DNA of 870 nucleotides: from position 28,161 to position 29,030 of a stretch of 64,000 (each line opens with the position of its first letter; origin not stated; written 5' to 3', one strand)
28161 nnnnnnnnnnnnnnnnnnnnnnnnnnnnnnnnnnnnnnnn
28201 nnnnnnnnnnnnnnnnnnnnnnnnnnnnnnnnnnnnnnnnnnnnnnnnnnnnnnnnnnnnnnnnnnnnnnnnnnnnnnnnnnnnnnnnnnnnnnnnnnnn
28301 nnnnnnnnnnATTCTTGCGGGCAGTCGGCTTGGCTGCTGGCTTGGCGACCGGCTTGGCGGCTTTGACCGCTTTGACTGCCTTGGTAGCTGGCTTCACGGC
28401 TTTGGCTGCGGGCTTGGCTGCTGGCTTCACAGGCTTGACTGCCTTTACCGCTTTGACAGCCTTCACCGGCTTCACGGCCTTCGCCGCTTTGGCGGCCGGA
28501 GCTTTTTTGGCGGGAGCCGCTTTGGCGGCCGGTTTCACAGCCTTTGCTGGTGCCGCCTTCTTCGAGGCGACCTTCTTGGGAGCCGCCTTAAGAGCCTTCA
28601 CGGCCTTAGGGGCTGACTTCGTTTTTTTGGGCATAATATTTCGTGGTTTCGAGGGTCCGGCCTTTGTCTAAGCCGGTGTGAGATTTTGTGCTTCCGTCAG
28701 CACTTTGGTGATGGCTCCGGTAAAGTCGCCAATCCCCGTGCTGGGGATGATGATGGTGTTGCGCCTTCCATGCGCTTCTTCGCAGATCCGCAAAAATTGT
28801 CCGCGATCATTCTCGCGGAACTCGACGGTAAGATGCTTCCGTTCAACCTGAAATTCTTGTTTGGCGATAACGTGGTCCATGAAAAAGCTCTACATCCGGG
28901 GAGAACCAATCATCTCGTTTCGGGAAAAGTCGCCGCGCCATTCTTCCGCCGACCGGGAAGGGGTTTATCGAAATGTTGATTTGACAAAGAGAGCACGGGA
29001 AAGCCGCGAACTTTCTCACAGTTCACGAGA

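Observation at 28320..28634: Pyruvate phosphate dikinase carrying a ~105-residue histone-H1-like K/A/P-rich N-terminal tail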

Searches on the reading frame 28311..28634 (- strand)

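Call 59: search_protein_families(library=pfam, proteins=[window:28311-28634:-], max_evalue=10)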
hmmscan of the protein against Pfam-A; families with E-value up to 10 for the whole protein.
window:28311-28634:- (108 aa): 1 family
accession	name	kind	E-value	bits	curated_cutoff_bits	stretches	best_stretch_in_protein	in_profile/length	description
PF16361.10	Peptidase_S8_N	-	3.4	8.6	30.5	1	43-91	73-119/142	N-terminal of Subtilase family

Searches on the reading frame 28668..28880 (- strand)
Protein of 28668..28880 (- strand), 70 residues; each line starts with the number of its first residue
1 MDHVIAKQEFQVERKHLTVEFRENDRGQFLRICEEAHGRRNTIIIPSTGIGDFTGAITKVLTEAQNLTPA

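Call 3: search_protein_families(library=pfam, proteins=[window:28668-28880:-], max_evalue=0.01)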
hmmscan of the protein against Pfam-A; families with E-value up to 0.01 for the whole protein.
window:28668-28880:- (70 aa): 1 family
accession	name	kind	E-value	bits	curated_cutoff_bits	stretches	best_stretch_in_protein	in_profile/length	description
PF04845.19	PurA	-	1.2e-07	31.8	25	1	5-63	83-146/219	PurA ssDNA and RNA-binding protein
